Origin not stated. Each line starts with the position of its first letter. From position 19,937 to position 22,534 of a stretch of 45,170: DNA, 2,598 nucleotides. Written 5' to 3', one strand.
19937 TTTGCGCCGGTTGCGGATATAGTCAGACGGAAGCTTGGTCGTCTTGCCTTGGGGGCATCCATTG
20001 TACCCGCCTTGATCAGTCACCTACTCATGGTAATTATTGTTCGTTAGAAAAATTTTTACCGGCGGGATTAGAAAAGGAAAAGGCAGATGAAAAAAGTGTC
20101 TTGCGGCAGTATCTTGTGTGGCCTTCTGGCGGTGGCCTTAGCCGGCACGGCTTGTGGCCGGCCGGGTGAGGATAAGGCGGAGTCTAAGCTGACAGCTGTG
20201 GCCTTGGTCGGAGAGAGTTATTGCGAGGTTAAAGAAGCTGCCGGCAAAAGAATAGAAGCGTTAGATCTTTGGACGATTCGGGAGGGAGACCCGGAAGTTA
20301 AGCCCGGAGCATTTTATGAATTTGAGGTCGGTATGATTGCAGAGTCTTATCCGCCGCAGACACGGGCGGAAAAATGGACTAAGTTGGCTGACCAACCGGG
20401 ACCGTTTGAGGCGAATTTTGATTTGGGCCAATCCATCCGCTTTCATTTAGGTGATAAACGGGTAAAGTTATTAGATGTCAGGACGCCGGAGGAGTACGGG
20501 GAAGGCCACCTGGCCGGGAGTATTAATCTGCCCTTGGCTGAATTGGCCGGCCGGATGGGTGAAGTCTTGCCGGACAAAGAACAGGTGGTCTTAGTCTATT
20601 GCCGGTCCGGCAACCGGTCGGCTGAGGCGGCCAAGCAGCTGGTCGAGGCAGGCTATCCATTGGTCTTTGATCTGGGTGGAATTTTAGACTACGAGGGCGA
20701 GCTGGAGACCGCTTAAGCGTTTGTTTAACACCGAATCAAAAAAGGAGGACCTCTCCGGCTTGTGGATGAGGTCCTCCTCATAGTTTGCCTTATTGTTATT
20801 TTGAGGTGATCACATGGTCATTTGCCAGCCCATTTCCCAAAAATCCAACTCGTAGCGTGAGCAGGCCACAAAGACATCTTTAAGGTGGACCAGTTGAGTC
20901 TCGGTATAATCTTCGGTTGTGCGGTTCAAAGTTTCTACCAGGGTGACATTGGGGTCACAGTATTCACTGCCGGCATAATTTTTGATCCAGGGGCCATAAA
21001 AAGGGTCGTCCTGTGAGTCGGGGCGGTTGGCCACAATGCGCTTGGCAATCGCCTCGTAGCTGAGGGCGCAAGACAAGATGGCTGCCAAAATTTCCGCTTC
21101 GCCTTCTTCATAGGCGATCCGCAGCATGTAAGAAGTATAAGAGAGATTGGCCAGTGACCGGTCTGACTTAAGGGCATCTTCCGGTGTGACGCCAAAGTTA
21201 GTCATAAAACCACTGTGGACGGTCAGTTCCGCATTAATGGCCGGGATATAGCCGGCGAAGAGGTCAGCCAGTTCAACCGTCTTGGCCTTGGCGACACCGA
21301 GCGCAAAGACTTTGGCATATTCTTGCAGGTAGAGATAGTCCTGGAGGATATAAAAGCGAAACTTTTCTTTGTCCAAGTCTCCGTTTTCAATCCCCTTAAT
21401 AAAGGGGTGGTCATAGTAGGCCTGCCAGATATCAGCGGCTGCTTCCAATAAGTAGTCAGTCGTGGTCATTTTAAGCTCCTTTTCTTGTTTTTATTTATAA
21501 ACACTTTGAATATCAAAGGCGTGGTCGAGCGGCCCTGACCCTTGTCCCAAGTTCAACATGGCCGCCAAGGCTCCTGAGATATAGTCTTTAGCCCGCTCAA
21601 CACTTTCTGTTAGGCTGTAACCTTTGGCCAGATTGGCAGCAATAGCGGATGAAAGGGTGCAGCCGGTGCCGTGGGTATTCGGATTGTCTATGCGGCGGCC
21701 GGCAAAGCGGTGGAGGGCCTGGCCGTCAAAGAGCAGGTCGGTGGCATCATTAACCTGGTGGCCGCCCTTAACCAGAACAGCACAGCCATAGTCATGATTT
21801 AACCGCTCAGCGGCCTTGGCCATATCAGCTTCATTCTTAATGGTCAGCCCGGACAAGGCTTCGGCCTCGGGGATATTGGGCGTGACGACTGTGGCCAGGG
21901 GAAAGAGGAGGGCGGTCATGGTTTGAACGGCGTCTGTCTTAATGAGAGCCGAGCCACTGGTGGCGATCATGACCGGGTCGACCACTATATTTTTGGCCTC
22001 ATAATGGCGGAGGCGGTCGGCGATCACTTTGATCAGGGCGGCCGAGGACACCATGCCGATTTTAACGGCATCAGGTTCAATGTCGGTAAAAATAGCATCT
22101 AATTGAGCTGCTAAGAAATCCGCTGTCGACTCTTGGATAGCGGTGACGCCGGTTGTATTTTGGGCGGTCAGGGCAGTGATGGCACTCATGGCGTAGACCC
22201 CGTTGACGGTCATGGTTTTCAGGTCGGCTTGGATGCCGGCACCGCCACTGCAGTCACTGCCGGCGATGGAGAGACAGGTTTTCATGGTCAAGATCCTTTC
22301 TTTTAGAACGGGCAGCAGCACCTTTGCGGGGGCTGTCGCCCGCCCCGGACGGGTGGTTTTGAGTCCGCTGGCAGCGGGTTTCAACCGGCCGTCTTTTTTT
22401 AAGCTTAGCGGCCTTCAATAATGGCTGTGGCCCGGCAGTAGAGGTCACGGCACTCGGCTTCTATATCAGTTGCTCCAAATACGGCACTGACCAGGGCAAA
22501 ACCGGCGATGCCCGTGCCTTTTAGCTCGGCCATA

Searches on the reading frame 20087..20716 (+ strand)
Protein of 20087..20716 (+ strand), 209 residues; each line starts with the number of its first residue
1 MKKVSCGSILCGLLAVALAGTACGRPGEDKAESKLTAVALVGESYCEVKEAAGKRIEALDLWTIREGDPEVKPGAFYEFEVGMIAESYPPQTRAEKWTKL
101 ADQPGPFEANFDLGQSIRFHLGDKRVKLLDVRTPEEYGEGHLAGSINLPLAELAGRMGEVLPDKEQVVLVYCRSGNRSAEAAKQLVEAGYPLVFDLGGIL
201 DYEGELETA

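Call 84: search_protein_families(library=pfam, proteins=[window:20087-20716:+], max_evalue=0.0001)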
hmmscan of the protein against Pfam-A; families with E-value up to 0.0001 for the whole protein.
window:20087-20716:+ (209 aa): 1 family
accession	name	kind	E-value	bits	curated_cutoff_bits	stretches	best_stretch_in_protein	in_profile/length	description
PF00581.25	Rhodanese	-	6e-17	62.4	22.2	1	120-199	8-96/102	Rhodanese-like domain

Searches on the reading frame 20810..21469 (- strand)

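Call 84: search_protein_families(library=pfam, proteins=[window:20810-21469:-], max_evalue=0.0001)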
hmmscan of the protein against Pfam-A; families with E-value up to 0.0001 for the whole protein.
window:20810-21469:- (219 aa): 1 family
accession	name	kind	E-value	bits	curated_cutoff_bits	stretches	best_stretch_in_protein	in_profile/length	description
PF03070.21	TENA_THI-4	-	2.2e-47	162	22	1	10-216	3-209/210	TENA/THI-4/PQQC family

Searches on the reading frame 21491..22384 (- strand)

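Call 84: search_protein_families(library=pfam, proteins=[window:21491-22384:-], max_evalue=0.0001)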
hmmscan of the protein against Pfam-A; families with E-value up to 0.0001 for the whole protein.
window:21491-22384:- (297 aa): 3 families
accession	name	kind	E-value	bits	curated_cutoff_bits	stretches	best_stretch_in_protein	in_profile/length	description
PF08543.17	Phos_pyr_kin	-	4.6e-96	321.4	27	1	44-286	1-245/246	Phosphomethylpyrimidine kinase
PF00294.29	PfkB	-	8.3e-12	45.5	25.8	1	107-266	133-283/302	pfkB family carbohydrate kinase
PF01256.23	Carb_kinase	-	6.1e-06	26.3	27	1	146-261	95-208/242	NAD(P)H-hydrate dehydratase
